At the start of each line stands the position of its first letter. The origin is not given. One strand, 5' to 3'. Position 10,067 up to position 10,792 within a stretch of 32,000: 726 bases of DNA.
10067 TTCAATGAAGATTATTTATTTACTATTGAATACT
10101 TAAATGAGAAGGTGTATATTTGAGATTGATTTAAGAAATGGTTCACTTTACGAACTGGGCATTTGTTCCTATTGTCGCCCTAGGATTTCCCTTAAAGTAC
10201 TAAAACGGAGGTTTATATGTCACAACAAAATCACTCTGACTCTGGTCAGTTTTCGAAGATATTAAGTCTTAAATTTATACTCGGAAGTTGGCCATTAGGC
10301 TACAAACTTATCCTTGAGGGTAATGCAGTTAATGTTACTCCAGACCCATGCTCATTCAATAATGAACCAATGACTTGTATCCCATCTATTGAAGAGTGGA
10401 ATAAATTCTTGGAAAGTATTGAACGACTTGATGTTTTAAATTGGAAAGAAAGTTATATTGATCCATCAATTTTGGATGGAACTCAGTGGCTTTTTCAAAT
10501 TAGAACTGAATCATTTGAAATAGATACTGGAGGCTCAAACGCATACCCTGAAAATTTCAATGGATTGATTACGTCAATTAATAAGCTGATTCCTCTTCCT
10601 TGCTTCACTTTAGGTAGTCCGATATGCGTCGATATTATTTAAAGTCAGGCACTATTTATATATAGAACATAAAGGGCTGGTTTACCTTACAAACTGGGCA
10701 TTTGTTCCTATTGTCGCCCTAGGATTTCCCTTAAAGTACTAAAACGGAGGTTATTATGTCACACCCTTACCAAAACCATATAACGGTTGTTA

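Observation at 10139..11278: Three unrelated small ORFs each preceded by a 100% identical 58-nt leader and a hairpin with compensatory base changes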

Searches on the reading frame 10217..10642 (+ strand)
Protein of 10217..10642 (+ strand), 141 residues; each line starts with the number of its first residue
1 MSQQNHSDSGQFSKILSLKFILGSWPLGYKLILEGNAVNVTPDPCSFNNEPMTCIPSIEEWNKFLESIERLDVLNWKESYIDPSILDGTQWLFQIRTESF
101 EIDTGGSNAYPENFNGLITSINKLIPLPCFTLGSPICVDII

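Call 9: search_protein_families(library=pfam, proteins=[window:10217-10642:+], max_evalue=0.01)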
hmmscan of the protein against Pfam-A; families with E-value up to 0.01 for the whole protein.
window:10217-10642:+ (141 aa): 0 families

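Call 52: search_protein_families(library=ncbifam, proteins=[window:10217-10642:+], max_evalue=0.1)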
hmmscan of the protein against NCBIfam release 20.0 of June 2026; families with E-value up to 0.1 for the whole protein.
window:10217-10642:+ (141 aa): 0 families

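Call 53: search_protein_families(library=phrogs, proteins=[window:10217-10642:+], max_evalue=0.1)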
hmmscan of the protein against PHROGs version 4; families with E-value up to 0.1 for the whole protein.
window:10217-10642:+ (141 aa): 1 family
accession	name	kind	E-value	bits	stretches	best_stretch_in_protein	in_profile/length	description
phrog_24571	-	unknown function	5.6e-09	37.4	1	40-119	45-116/126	-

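Call 54: search_protein_families(library=padloc, proteins=[window:10217-10642:+], max_evalue=0.001)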
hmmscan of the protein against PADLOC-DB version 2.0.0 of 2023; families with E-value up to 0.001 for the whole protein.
window:10217-10642:+ (141 aa): 0 families
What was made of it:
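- Tried and rejected: Pfam, NCBIfam, PHROGs and PADLOC gave nothing for ORF1-3, apart from one phage family of unknown function for ORF1 (calls 9, 52-54).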

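Call 68: search_protein_families(library=pfam, proteins=[L121:7438-8712:-, L121:5181-7340:+, L121:3744-4931:+, L121:2095-3690:+, L121:587-2092:+], max_evalue=0.0001)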
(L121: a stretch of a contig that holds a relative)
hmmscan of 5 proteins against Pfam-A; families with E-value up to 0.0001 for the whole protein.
L121:7438-8712:- (424 aa): 1 family
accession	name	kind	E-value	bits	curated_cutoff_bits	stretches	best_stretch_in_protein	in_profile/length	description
PF00145.23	DNA_methylase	-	1.8e-58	198.9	22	1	10-418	2-322/324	C-5 cytosine-specific DNA methylase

L121:5181-7340:+ (719 aa): 1 family
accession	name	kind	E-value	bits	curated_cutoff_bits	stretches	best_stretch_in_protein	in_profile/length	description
PF07661.19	MORN_2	-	3.6e-36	119.3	29.6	0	420-440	1-21/22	MORN repeat variant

L121:3744-4931:+ (395 aa): 1 family
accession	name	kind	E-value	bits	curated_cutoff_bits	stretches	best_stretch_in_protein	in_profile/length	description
PF15515.12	MvaI_BcnI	-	2.6e-56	191.6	25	1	154-385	1-227/227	MvaI/BcnI restriction endonuclease family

L121:2095-3690:+ (531 aa): 1 family
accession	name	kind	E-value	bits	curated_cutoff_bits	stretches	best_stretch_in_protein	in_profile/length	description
PF22546.2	2CompART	-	2.3e-05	25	27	1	6-107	1-104/120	2-Component system ADP-ribosyltransferase domain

L121:587-2092:+ (501 aa): 6 families
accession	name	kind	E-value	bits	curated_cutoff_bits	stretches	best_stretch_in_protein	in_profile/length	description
PF13245.12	AAA_19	-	1.1e-08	35.7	25.1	1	20-173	8-131/134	AAA domain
PF13361.12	UvrD_C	-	3.5e-06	27.1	25.6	1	145-367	176-345/350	UvrD-like helicase C-terminal domain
PF04851.21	ResIII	-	4.4e-06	27.2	22.5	1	21-152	21-150/164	Type III restriction enzyme, res subunit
PF09848.15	SLFN-g3_helicase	-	1.5e-05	24.9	24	1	26-206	4-165/354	Schlafen group 3, DNA/RNA helicase domain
PF00580.27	UvrD-helicase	-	2.9e-05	24.3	23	0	121-172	205-252/271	UvrD/REP helicase N-terminal domain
PF20720.3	nSTAND3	-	3.3e-05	24.1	27.2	0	22-81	16-71/155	Novel STAND NTPase 3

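Call 84: find_homologous_proteins(query=window:10217-10639:+, max_evalue=0.001)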
Query window:10217-10639:+ (141 aa): 39 proteins with E <= 0.001 among 49 candidates.
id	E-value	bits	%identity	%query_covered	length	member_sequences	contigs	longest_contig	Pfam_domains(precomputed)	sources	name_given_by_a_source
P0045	8.9e-88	310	97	99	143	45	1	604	-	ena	-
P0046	4.4e-78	278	90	99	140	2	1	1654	-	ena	-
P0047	2.6e-77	276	89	99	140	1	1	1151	-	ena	-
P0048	2.0e-76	273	92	94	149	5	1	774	-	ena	-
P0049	1.4e-74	267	87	99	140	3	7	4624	-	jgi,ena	-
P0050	2.4e-65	237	79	99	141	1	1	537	-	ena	-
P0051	2.3e-61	224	80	94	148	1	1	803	-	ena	-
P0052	1.4e-54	202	70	99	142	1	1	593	-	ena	-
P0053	3.6e-50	188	97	62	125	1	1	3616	-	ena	-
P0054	3.9e-48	181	67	94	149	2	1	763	-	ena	-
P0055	2.2e-47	179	70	94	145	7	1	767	-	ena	-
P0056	3.7e-46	175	67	94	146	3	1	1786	-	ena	-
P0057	6.0e-39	151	57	94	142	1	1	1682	-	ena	-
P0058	8.0e-39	151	58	98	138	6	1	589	-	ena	-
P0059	4.2e-38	149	56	98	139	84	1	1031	-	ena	-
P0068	4.8e-31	126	48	93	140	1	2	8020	-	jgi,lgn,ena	-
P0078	1.8e-16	78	40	91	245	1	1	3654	-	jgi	-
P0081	1.6e-8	53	36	78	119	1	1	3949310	-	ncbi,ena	-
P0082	3.1e-8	52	32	89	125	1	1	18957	-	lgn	-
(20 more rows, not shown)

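Call 87: find_encoding_contigs(protein=P0081, flank=4000, max_places=3)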
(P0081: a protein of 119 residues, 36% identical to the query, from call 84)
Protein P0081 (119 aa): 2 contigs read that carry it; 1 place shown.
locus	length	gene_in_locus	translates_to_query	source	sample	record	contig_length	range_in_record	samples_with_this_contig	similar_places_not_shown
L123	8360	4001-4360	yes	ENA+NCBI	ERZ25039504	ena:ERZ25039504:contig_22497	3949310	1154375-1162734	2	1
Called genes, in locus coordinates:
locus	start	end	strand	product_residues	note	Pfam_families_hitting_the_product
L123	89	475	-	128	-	PF14542:Acetyltransf_CG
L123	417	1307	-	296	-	PF27100:DcsG_N, PF02955:GSH-S_ATP (weak)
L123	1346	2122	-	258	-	PF23441:SDR, PF00106:adh_short, PF01370:Epimerase (weak), PF08659:KR (weak), PF13561:adh_short_C2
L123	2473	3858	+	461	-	PF01565:FAD_binding_4, PF08031:BBE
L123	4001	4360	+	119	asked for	-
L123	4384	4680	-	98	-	PF12844:HTH_19 (weak), PF13560:HTH_31, PF01381:HTH_3, PF13443:HTH_26 (weak)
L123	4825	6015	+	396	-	PF00817:IMS, PF11798:IMS_HHH (weak), PF21999:IMS_HHH_1, PF11799:IMS_C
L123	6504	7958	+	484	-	PF02811:PHP, PF07733:DNA_pol3_alpha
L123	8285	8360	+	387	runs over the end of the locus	PF17657:DNA_pol3_finger, PF14579:HHH_6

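Call 89: find_encoding_contigs(protein=P0082, flank=5000, max_places=2)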
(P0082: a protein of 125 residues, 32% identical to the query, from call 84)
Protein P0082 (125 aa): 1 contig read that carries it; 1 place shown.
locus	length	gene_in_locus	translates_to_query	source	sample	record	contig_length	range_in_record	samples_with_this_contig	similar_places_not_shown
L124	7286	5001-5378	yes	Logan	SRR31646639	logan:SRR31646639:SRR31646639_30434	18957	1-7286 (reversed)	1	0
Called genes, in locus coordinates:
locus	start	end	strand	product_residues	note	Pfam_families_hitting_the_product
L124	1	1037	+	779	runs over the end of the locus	PF16656:Pur_ac_phosph_N (weak), PF25788:Ig_Rha78A_N (weak), PF18998:Flg_new_2, PF18962:Por_Secre_tail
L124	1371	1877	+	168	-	PF04343:DUF488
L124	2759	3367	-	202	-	PF08240:ADH_N, PF00107:ADH_zinc_N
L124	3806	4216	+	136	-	-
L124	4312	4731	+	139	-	-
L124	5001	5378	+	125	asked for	-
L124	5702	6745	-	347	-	PF00106:adh_short, PF08659:KR, PF13561:adh_short_C2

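Call 90: find_encoding_contigs(protein=P0078, flank=3000, max_places=2)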
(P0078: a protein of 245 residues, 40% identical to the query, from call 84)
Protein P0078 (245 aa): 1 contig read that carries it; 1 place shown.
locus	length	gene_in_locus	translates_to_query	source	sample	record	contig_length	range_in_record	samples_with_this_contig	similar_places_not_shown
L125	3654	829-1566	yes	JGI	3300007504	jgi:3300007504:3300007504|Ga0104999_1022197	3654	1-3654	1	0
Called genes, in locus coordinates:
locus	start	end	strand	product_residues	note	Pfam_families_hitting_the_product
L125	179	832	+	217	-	-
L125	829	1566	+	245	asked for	-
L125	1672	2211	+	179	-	-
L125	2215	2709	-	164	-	-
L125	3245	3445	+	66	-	-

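Call 91: find_encoding_contigs(protein=P0068, flank=5000, max_places=2)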
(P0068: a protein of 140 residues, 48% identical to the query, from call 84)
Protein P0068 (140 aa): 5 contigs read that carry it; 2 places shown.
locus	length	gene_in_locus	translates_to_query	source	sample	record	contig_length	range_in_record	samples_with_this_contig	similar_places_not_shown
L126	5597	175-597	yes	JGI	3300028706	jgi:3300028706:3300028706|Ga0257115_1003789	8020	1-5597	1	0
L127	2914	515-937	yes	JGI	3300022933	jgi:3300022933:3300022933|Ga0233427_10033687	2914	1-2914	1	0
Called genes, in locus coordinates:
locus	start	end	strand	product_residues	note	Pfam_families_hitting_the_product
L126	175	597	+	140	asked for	-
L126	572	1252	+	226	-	-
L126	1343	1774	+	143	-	-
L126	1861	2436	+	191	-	-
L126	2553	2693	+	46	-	-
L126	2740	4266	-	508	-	PF11074:DUF2779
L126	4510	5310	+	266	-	PF09520:HinfI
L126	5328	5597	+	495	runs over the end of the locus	PF00145:DNA_methylase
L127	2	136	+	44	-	?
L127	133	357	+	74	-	-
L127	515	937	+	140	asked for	-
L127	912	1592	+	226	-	-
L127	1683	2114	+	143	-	-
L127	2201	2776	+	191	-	-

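Call 93: predict_structure(alignment_id=A3)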
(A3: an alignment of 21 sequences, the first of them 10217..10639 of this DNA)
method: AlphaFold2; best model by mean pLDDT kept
length: 141 residues; sequences in the alignment: 21
mean_pLDDT: 80.7   pTM: 0.76
mean pLDDT of the five models: 80.7, 79.9, 79.6, 77.4, 77.3
residues with pLDDT >= 90: 69; 70-90: 44; 50-70: 9; < 50: 19
segments of 3 or more residues with pLDDT < 50: 1-11, 134-141
pLDDT, mean of each block of 10 residues (from residue 1): 41 80 83 91 72 90 92 93 84 93 93 92 84 46 32
secondary structure, 60 per line:
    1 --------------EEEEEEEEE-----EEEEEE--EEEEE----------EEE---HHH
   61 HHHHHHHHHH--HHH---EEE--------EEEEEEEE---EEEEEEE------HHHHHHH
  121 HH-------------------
elements in order: E15-23 E29-34 E37-41 E52-54 H58-70 E79-81 E90-97 E101-107 H114-122

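Call 95: fold_search(model_id=the predicted structure, library=pdb)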
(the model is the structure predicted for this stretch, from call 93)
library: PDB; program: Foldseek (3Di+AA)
matches with E <= 10: 750; with E <= 0.001: 2
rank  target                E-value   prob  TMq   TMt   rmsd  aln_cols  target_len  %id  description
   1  1hl6_D                7.5e-04  1.00  0.56  0.56   4.0       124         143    7  A novel mode of RBD-protein recognition in the Y14-mago complex (released 2003-05-08)
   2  1p27_A                9.0e-04  1.00  0.56  0.55   4.4       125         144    9  Crystal Structure of the Human Y14/Magoh complex (released 2003-08-19)
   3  1oo0_A                1.3e-03  1.00  0.54  0.53   4.4       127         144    9  Crystal structure of the Drosophila Mago nashi-Y14 complex (released 2003-05-27)
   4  2j0q_C                1.3e-03  1.00  0.51  0.51   6.5       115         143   10  The crystal structure of the Exon Junction Complex at 3.2 A resolution (released 2006-08-30)
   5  3ex7_E                2.0e-03  1.00  0.52  0.52   5.7       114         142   10  The crystal structure of EJC in its transition state (released 2008-12-09)
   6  1hl6_B                2.1e-03  1.00  0.52  0.53   4.9       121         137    9  A novel mode of RBD-protein recognition in the Y14-mago complex (released 2003-05-08)
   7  2hyi_A                2.1e-03  1.00  0.54  0.53   8.0       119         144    8  Structure of the human exon junction complex with a trapped DEAD-box helicase bound to RNA (released 2006-08-15)
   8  1rk8_B                2.8e-03  1.00  0.50  0.55   5.1       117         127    9  Structure of the cytosolic protein PYM bound to the Mago-Y14 core of the exon junction complex (released 2004-04-13)
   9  2x1g_B                1.5e-02  1.00  0.56  0.56   3.5       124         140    8  Crystal structure of Importin13 - Mago-Y14 complex (released 2010-02-16)
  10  7xsx_k                1.0e-01  0.28  0.20  0.09  11.4       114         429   10  RNA polymerase II elongation complex transcribing a nucleosome (EC49) (released 2022-09-07)
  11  8vat_G                1.0e-01  0.08  0.14  0.10  14.0       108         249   12  Structure of the E. coli clamp loader bound to the beta clamp in a Open-RNAp/t conformation (released 2024-03-27)
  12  7xti_k                1.3e-01  0.25  0.20  0.09  11.4       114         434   10  RNA polymerase II elongation complex transcribing a nucleosome (EC58hex) (released 2022-10-12)
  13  3fuq                  1.3e-01  0.21  0.20  0.08  15.0       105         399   11  Glycosylated SV2 and Gangliosides as Dual Receptors for Botulinum Neurotoxin Serotype F (released 2009-06-16)
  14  7qpu_A                1.4e-01  0.30  0.20  0.09  13.1        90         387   10  Botulinum neurotoxin A5 cell binding domain in complex with GM1b oligosaccharide (released 2022-03-09)
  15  6f0o                  1.4e-01  0.25  0.19  0.08  13.4        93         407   11  Botulinum neurotoxin A3 Hc domain (released 2018-01-10)
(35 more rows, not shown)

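Call 96: search_protein_families(library=pfam, proteins=[L126:572-1252:+, L125:179-832:+, L125:1672-2211:+, L126:2740-4266:-], max_evalue=0.01)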
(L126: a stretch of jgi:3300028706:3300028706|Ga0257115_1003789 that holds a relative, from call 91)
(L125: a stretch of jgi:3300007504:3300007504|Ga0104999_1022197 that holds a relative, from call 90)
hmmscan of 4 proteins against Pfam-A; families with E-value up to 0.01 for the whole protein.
L126:572-1252:+ (226 aa): 1 family
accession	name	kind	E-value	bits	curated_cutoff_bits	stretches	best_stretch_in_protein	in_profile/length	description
PF08238.18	Sel1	-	0.002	19.1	30.7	1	168-208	2-36/36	Sel1 repeat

L125:179-832:+ (217 aa): 0 families

L125:1672-2211:+ (179 aa): 1 family
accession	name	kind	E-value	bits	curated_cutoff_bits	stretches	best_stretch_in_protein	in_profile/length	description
PF08238.18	Sel1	-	2.2e-42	142.4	30.7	4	52-86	2-36/36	Sel1 repeat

L126:2740-4266:- (508 aa): 2 families
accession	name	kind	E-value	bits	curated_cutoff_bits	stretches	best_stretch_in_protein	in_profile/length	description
PF11074.14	DUF2779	-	4.2e-38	130.9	23.3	1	312-434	1-124/126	Domain of unknown function(DUF2779)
PF13482.12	RNase_H_2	-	0.00013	22.4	22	1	364-505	44-164/165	RNase_H superfamily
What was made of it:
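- On SAM-V riboswitch (RF01826): No such domain was found in any controlled ORF family (calls 9, 52, 53, 96).
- None of the ORF families behind 166 units has a methionine or SAM metabolism domain (calls 9, 52, 96).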
